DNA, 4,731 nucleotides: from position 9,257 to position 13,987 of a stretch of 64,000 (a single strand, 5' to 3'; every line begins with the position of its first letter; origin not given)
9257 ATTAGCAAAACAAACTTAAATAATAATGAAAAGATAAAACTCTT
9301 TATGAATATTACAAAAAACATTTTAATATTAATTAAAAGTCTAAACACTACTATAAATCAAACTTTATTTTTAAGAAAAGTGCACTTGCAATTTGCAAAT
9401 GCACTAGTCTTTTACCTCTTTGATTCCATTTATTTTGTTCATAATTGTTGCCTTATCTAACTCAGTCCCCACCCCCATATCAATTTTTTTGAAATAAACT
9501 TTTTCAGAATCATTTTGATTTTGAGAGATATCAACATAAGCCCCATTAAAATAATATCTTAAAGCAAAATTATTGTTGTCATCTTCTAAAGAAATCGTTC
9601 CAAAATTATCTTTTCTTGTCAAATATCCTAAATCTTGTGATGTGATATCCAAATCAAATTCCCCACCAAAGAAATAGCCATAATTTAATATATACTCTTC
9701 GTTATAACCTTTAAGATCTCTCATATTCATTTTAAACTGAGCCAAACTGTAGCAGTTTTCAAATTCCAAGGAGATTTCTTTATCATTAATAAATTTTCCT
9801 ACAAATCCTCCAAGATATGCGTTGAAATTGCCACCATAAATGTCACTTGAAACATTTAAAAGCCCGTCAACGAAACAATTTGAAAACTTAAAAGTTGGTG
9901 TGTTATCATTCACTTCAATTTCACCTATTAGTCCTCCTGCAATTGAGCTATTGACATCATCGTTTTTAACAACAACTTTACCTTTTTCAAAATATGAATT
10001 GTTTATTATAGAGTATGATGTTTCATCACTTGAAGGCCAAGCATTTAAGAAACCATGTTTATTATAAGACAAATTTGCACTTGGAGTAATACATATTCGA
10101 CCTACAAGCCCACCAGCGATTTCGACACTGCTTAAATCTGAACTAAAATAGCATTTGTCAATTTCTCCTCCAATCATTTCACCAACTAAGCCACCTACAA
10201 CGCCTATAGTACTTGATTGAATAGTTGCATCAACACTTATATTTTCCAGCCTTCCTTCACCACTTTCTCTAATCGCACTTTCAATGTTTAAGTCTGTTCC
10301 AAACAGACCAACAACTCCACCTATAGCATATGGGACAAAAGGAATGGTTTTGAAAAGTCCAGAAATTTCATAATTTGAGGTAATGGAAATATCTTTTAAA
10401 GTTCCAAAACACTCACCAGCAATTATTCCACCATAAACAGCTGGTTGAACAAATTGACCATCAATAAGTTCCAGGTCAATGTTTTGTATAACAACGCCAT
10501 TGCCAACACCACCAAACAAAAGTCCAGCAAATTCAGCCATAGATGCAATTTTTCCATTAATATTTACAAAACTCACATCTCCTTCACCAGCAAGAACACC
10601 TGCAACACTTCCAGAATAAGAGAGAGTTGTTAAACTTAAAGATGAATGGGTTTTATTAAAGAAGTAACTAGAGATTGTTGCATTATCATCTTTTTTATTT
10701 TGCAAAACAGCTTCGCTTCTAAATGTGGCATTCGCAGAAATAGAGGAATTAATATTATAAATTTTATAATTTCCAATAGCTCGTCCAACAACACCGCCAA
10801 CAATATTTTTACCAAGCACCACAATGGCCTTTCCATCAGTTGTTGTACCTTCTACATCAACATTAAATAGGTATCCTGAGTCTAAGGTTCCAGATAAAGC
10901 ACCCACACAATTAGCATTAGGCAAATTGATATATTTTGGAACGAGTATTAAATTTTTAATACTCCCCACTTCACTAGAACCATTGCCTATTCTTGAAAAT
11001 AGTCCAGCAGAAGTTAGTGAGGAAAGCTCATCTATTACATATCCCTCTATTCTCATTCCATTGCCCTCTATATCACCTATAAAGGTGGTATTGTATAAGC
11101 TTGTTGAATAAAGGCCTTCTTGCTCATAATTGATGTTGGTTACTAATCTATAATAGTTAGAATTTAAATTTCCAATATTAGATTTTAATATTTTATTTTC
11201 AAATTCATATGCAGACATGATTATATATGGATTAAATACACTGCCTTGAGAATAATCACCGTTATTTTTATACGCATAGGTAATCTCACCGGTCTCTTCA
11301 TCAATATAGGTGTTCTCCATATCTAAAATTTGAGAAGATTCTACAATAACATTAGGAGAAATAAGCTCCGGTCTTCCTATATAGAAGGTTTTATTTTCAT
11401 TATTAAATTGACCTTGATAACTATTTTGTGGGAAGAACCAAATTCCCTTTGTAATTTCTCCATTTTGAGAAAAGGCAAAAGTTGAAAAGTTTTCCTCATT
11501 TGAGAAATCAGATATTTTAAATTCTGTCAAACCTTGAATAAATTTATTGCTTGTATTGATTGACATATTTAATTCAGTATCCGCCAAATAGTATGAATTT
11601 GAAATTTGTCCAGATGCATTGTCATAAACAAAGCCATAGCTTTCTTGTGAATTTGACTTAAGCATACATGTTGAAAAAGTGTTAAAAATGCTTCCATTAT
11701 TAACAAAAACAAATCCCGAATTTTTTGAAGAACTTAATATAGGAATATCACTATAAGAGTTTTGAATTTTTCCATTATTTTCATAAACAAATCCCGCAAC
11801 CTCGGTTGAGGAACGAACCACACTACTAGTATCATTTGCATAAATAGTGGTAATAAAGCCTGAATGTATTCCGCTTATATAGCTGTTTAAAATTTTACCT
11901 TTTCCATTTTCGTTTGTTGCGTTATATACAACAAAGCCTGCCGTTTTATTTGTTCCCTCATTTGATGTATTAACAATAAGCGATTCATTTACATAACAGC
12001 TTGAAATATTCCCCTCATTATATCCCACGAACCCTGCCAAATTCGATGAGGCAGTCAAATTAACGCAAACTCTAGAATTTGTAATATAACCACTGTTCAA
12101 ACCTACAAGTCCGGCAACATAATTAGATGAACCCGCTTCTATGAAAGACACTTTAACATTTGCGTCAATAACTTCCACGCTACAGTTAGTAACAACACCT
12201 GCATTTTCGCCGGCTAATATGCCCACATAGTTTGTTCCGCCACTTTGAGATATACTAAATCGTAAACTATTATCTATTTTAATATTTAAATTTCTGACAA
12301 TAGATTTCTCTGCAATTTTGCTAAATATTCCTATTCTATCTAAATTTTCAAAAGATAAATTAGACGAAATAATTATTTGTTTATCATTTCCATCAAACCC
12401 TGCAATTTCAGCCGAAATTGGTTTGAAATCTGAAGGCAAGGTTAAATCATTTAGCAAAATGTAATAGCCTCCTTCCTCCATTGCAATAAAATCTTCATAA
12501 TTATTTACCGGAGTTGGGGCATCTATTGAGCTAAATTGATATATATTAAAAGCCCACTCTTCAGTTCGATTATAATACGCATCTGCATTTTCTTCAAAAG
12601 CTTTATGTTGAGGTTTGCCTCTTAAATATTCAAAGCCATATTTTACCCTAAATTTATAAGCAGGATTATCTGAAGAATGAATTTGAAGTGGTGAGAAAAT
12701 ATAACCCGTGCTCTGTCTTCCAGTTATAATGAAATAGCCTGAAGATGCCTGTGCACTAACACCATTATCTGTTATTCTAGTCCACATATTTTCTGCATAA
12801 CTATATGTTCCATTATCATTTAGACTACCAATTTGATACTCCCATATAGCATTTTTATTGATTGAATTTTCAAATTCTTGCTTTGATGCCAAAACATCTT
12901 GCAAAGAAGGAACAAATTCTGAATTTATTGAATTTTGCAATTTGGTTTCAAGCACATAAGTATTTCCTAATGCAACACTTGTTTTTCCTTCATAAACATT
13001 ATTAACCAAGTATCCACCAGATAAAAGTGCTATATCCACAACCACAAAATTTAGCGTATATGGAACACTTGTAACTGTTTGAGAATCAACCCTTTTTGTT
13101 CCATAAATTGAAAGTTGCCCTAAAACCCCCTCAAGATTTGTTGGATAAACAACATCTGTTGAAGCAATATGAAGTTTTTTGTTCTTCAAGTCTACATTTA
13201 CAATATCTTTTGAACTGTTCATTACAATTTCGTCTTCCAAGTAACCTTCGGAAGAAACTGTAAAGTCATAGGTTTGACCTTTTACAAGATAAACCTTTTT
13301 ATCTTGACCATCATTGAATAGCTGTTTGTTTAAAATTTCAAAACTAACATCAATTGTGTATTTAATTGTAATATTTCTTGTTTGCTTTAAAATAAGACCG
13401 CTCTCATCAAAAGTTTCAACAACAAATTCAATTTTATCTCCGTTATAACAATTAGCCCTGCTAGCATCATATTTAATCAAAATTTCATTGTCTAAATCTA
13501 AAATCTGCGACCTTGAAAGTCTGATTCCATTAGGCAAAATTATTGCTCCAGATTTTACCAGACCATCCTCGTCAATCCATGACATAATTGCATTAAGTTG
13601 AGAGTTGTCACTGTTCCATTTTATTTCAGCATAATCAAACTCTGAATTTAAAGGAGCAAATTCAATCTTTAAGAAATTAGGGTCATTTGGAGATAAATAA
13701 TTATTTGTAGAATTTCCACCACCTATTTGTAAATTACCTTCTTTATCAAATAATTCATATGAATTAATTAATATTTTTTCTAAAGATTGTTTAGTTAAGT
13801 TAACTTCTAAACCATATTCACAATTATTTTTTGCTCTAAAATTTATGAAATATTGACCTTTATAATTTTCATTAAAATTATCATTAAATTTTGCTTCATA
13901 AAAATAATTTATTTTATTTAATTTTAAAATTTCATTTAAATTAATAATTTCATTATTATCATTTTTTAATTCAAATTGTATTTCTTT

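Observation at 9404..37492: Two tandem giant lipoprotein genes (about 6070 and 3277 aa) occupy 28 kb directly upstream of rpoBC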

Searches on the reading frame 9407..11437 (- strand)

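Call 25: search_protein_families(library=pfam, proteins=[window:9407-11437:-], max_evalue=10)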
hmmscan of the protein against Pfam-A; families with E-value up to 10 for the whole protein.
window:9407-11437:- (677 aa): 3 families
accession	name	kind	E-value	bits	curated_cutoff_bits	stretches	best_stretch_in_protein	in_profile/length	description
PF07581.17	Glug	-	0.019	15.8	20.5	2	414-434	5-26/28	The GLUG motif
PF12903.12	DUF3830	-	0.13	12.7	26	1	36-100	56-118/143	Protein of unknown function (DUF3830)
PF22896.3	OB_RNR_1st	-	7.8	7.2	28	1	570-608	25-60/99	Ribonuclease R, OB first domain, N-terminal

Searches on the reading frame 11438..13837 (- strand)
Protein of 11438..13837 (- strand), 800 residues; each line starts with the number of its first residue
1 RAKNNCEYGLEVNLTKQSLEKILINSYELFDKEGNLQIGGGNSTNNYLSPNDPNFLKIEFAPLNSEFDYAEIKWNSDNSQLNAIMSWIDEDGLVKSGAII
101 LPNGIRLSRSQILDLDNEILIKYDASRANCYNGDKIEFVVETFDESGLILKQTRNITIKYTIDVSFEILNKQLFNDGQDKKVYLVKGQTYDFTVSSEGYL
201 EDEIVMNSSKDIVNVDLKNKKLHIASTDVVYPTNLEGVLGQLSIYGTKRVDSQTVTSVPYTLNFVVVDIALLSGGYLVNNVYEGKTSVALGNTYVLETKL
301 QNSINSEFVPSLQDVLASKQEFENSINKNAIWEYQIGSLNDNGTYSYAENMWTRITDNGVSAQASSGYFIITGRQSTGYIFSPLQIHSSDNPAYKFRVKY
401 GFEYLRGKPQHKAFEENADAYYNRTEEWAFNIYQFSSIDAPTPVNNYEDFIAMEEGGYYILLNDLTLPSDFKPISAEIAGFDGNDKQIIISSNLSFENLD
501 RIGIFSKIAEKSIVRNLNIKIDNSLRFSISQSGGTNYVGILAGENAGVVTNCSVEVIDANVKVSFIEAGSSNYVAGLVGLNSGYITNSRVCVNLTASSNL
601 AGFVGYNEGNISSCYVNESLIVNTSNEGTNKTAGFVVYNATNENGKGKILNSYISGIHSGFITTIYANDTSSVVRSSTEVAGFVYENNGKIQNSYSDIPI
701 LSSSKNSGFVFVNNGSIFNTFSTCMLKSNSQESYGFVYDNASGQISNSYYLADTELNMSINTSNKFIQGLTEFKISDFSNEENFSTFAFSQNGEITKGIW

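Call 25: search_protein_families(library=pfam, proteins=[window:11438-13837:-], max_evalue=10)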
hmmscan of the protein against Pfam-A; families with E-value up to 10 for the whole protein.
window:11438-13837:- (800 aa): 2 families
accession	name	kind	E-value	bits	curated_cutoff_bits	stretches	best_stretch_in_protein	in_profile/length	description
PF25641.1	Head_fiber_dimeric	-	0.024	14.9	30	1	175-212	18-52/61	Head fiber dimeric protein-like domain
PF07581.17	Glug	-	0.061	14.2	20.5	3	597-617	2-24/28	The GLUG motif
